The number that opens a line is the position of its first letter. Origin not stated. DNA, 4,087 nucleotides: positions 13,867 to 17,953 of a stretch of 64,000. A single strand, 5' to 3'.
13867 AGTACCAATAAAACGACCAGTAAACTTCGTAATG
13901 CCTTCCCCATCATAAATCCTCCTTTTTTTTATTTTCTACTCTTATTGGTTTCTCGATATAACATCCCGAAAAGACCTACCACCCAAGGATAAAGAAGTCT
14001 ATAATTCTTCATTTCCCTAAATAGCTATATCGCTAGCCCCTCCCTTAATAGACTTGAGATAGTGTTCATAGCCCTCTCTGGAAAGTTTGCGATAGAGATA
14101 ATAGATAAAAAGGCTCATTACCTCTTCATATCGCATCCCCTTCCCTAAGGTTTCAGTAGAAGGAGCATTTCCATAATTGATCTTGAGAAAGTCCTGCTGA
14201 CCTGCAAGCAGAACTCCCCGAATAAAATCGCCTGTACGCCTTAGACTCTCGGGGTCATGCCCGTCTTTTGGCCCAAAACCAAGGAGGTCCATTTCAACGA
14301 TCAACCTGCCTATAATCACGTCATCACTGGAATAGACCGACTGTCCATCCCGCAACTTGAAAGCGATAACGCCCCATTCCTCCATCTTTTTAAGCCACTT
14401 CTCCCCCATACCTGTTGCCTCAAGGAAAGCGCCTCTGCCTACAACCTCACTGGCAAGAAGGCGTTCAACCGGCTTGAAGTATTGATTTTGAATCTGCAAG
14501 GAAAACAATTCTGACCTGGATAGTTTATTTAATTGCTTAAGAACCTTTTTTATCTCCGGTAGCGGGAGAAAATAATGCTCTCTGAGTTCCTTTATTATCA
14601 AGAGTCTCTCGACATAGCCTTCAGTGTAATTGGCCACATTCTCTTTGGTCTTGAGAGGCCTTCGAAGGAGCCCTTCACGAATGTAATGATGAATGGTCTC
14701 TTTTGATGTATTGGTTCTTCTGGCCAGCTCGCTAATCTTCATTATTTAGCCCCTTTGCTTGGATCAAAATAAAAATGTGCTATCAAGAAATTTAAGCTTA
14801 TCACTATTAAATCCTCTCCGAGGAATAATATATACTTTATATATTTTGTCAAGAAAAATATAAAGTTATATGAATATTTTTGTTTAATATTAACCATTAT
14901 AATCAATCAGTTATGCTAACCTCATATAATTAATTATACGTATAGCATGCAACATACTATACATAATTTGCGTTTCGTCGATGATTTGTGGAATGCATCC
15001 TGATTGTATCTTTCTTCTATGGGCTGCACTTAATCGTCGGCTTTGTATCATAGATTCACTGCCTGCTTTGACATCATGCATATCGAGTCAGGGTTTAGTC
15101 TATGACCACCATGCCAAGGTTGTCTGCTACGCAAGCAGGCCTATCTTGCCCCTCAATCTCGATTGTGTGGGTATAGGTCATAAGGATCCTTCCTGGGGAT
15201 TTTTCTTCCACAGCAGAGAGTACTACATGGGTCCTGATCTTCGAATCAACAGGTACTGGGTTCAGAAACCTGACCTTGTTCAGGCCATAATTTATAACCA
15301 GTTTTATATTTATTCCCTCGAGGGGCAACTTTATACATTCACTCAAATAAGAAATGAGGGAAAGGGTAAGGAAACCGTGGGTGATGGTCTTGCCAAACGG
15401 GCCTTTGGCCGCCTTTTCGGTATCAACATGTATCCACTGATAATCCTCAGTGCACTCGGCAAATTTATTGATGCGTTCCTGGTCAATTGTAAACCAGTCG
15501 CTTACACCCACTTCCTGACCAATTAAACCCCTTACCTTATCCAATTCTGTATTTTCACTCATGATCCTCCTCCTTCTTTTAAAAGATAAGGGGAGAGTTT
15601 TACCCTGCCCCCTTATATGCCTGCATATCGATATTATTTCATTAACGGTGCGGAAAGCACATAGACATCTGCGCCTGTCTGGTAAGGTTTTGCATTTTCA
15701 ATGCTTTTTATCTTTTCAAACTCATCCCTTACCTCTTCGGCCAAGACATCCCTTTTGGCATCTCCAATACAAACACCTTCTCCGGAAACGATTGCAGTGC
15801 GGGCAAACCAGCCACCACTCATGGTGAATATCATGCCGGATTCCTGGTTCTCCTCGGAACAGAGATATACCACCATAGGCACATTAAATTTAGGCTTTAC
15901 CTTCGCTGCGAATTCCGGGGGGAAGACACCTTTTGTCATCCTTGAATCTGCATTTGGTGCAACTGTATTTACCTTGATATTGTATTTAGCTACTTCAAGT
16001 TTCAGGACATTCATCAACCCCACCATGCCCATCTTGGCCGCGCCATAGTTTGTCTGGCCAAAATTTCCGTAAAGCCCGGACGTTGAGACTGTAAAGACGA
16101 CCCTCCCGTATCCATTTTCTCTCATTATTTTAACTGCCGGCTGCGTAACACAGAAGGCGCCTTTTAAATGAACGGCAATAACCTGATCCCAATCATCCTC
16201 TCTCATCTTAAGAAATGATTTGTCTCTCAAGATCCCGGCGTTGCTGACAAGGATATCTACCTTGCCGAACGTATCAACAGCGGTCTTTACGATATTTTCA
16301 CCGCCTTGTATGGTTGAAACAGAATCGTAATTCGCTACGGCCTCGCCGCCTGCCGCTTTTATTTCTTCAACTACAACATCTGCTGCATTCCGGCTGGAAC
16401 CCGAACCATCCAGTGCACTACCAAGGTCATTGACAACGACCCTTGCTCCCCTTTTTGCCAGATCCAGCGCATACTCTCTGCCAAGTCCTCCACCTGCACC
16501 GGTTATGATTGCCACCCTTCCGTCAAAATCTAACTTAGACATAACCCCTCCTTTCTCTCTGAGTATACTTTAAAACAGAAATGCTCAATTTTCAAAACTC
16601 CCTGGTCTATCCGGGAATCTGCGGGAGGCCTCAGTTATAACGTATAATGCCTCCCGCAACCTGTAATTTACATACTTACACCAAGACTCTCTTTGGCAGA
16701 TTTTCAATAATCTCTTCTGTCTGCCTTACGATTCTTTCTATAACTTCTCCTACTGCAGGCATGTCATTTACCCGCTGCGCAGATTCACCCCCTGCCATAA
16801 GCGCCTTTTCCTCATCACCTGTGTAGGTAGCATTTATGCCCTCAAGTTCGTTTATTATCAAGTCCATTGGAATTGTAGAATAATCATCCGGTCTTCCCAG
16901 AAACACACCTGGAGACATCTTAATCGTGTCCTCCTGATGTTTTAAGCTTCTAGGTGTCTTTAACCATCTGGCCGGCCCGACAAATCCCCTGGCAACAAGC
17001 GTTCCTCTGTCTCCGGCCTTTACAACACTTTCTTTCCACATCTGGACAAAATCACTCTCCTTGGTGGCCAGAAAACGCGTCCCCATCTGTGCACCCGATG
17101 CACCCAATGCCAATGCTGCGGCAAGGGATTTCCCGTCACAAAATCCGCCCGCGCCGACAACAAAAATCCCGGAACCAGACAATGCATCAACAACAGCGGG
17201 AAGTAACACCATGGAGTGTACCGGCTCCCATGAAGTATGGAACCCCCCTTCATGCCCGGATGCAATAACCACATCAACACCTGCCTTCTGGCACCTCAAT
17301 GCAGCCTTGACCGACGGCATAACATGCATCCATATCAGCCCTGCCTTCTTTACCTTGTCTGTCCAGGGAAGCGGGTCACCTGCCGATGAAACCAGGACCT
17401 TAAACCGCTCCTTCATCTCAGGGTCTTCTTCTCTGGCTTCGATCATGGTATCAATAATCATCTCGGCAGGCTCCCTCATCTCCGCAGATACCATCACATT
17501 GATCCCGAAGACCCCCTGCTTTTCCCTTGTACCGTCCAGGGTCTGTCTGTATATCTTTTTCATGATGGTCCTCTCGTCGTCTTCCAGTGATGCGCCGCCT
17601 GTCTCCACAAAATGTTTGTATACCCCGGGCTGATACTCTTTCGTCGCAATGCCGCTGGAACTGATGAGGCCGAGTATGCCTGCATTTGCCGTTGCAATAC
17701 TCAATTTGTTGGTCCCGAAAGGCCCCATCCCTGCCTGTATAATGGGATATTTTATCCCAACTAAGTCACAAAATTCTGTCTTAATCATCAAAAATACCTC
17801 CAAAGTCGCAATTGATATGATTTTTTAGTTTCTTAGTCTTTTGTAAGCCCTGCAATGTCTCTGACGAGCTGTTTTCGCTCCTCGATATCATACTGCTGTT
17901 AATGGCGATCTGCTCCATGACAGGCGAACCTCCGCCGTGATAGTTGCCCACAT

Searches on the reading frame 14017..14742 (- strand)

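Call 42: search_protein_families(library=pfam, proteins=[window:14017-14742:-], max_evalue=0.000001)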
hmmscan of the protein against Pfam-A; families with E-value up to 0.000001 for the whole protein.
window:14017-14742:- (241 aa): 2 families
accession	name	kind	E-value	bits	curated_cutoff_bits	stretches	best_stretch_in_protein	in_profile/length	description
PF13411.12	MerR_1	-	3e-17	62.9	21.6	1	1-70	1-68/69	MerR HTH family regulatory protein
PF00376.29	MerR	-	2.8e-08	33.9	28.2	1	2-33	1-32/38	MerR family regulatory protein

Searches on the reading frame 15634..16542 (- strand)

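Call 42: search_protein_families(library=pfam, proteins=[window:15634-16542:-], max_evalue=0.000001)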
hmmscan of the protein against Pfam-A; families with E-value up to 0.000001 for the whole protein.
window:15634-16542:- (302 aa): 3 families
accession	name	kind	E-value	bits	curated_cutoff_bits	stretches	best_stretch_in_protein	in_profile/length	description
PF00106.31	adh_short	-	7.1e-44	150.1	26.6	1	9-198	1-181/195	short chain dehydrogenase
PF13561.12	adh_short_C2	-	7.3e-30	104.7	27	1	15-198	1-175/236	Enoyl-(Acyl carrier protein) reductase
PF08659.16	KR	-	3.7e-18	66.5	22.6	1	12-173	4-156/180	KR domain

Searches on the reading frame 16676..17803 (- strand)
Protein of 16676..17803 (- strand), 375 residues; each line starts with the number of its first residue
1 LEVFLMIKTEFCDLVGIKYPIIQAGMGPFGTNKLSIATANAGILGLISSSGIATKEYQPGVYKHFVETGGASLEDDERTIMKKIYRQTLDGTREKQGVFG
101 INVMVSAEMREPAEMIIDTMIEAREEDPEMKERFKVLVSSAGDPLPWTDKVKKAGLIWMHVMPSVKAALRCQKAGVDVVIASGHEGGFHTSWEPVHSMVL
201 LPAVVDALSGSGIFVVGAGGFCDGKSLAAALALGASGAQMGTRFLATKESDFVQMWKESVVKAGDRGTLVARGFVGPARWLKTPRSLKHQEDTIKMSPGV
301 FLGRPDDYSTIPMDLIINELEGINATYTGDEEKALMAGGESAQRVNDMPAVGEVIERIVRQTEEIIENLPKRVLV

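Call 42: search_protein_families(library=pfam, proteins=[window:16676-17803:-], max_evalue=0.000001)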
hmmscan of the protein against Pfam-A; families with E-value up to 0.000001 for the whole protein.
window:16676-17803:- (375 aa): 2 families
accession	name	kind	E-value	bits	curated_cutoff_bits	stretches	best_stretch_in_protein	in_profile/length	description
PF03060.21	NMO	-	2.2e-41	142.8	28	1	11-360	4-330/331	Nitronate monooxygenase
PF01070.24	FMN_dh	-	2e-07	30.8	24.9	1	164-245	228-306/350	FMN-dependent dehydrogenase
